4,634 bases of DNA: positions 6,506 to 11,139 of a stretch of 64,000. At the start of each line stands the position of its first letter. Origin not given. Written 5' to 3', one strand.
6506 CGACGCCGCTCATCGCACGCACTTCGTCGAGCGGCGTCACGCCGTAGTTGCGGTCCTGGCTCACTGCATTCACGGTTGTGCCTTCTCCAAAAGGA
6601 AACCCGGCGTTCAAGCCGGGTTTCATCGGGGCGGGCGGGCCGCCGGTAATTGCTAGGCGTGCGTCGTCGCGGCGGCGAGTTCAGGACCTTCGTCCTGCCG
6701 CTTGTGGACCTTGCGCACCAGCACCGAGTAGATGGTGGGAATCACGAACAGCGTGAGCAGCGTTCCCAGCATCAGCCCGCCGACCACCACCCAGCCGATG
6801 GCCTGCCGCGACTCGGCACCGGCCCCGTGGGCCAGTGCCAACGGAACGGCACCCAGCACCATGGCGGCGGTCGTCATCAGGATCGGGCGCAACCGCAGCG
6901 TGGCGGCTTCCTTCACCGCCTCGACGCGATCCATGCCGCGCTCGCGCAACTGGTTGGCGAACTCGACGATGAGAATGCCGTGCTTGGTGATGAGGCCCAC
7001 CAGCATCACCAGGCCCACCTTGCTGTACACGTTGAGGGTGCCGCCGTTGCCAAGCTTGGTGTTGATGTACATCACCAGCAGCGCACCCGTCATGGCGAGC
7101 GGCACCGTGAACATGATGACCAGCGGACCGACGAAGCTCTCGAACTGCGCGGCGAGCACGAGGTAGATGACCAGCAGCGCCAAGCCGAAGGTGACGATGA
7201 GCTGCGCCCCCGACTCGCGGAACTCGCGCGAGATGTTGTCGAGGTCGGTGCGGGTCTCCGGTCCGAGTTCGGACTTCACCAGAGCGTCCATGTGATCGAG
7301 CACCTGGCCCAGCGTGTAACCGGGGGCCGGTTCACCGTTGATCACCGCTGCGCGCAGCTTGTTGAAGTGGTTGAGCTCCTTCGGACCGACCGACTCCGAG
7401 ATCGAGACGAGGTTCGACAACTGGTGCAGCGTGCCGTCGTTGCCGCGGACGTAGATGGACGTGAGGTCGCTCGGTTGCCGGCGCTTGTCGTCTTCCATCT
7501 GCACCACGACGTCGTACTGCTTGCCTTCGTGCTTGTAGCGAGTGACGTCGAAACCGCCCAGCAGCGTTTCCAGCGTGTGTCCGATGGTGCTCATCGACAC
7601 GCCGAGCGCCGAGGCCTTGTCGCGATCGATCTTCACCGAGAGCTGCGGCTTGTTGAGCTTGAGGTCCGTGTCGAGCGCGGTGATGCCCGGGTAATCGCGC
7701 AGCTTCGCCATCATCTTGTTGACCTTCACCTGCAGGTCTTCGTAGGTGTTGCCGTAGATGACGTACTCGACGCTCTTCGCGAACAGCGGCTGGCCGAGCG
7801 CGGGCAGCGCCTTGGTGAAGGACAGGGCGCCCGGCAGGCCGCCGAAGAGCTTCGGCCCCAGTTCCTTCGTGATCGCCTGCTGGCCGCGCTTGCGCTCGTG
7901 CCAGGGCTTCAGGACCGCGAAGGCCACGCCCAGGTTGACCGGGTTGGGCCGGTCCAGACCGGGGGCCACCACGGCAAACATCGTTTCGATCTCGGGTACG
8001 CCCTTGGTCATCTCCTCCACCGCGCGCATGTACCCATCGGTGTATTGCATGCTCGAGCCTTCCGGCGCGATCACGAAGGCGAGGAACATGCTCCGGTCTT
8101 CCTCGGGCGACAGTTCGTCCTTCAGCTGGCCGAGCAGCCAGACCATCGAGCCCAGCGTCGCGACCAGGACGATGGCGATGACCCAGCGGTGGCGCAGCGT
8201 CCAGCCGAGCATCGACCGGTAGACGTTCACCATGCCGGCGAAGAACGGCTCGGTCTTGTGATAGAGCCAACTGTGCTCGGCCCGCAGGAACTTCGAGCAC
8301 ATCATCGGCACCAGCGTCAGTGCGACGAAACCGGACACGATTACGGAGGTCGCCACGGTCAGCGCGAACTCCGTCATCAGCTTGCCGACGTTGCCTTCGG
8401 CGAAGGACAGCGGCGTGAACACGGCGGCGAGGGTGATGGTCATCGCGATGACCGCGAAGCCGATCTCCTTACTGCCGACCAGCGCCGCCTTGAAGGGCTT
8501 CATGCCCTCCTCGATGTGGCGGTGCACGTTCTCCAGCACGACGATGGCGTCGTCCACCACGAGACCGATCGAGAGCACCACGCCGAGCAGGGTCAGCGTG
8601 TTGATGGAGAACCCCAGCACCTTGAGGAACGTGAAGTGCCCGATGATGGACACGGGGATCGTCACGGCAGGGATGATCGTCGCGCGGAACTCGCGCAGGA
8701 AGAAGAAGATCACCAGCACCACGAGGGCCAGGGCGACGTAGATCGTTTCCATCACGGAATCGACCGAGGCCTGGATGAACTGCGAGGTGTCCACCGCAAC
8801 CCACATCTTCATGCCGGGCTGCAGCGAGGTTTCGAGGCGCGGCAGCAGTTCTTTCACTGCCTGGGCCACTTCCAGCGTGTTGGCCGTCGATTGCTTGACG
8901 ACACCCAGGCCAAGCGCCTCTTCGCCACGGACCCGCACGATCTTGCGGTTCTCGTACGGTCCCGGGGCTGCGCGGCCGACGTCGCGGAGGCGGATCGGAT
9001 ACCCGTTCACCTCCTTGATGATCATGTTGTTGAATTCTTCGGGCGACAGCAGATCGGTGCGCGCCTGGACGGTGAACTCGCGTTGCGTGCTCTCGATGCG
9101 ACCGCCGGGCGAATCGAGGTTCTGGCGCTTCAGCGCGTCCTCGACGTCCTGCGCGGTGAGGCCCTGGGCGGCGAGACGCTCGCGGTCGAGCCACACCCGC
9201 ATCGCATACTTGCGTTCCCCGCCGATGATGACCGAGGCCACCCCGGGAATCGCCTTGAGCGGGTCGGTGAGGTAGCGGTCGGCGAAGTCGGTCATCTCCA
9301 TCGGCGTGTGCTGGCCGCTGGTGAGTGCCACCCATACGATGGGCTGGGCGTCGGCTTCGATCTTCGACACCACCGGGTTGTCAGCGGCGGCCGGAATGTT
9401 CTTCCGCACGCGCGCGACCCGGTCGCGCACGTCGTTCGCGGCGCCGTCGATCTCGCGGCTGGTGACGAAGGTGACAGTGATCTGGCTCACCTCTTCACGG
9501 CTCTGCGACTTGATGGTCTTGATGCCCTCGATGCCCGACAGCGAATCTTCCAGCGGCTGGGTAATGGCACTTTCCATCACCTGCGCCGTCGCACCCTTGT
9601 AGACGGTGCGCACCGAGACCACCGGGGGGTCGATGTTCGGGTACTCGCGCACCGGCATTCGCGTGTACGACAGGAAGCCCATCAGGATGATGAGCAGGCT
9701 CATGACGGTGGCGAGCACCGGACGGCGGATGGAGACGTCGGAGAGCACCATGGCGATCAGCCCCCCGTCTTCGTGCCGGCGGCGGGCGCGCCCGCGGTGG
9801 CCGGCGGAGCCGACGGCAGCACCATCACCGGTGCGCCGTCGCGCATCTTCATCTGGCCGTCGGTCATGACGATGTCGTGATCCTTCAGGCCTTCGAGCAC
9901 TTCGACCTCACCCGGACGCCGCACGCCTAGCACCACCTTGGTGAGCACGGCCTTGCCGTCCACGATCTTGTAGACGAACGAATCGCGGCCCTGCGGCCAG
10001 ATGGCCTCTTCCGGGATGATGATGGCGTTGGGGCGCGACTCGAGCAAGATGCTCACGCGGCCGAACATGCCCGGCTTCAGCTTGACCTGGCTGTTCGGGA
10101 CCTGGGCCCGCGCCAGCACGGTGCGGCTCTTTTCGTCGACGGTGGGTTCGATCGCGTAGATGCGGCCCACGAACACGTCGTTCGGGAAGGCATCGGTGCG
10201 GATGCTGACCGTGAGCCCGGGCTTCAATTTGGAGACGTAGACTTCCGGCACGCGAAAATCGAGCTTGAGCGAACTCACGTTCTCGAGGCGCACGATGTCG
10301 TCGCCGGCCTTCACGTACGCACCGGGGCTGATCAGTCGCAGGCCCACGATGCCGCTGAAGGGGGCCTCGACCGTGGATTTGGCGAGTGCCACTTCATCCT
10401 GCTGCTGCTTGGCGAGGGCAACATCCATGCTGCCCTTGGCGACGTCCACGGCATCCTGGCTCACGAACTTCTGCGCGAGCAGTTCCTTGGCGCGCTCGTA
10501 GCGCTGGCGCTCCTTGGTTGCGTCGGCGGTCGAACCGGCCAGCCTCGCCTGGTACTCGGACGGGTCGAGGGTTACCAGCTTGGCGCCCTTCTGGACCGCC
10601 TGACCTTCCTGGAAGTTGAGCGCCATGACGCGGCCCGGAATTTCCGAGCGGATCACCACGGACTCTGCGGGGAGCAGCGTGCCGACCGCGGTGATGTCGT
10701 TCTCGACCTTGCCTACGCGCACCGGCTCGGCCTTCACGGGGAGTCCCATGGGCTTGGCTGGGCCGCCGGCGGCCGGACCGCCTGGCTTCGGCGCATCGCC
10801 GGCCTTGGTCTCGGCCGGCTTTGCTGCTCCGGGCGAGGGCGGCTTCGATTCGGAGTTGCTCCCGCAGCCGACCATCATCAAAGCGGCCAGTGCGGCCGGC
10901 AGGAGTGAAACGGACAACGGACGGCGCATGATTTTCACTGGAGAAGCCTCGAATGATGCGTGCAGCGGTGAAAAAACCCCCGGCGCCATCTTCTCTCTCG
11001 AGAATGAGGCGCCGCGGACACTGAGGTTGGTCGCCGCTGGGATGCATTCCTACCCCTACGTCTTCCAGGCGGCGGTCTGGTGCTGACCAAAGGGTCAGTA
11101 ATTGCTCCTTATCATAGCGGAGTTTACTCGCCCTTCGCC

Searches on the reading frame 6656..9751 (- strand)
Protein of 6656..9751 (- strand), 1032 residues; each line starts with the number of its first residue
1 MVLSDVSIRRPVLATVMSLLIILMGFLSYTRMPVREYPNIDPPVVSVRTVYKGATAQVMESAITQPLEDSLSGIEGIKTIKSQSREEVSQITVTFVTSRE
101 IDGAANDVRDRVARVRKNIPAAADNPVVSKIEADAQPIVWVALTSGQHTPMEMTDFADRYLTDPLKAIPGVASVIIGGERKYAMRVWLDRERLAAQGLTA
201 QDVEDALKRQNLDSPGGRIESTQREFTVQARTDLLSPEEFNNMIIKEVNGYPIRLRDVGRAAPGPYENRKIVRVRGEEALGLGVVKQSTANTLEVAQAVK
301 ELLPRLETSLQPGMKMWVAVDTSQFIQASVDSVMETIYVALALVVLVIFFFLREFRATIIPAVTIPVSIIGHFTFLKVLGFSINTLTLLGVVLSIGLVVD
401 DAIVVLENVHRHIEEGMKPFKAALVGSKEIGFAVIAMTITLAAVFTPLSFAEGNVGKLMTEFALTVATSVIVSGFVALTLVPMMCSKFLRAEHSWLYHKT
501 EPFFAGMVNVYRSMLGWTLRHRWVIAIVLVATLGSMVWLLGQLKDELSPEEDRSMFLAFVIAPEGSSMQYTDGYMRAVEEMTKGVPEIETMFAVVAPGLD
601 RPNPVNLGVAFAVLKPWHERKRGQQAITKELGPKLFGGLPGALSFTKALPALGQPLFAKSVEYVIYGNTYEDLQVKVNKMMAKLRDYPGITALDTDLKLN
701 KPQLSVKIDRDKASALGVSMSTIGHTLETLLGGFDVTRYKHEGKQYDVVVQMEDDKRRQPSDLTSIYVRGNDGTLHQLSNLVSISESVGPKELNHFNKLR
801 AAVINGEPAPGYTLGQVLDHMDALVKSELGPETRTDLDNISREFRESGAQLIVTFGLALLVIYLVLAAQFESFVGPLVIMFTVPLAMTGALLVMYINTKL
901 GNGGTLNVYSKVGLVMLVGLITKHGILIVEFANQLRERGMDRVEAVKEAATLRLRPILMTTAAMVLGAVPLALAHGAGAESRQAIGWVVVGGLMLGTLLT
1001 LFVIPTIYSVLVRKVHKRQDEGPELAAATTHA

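Call 76: search_protein_families(library=pfam, proteins=[window:6656-9751:-], max_evalue=0.00001)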
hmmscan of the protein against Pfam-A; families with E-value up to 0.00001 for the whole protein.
window:6656-9751:- (1032 aa): 2 families
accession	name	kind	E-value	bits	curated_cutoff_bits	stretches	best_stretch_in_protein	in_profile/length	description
PF00873.25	ACR_tran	-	0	1013.8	28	1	4-1011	2-1020/1021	AcrB/AcrD/AcrF family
PF03176.21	MMPL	-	2.4e-14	53.5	20.5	2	291-489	102-303/333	MMPL family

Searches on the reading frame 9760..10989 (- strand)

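Call 76: search_protein_families(library=pfam, proteins=[window:9760-10989:-], max_evalue=0.00001)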
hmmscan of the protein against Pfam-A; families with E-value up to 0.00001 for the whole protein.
window:9760-10989:- (410 aa): 3 families
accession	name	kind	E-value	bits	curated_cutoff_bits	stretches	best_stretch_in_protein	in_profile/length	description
PF16576.10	HlyD_D23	-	1.2e-31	110.1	30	1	96-309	3-213/214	Barrel-sandwich domain of CusB or HlyD membrane-fusion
PF13437.12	HlyD_3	-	2.6e-20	73.5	22.2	1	206-307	1-106/106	HlyD family secretion protein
PF13533.13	Biotin_lipoyl_2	-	2.7e-06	27.5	29.8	0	111-142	1-32/32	Biotin-lipoyl like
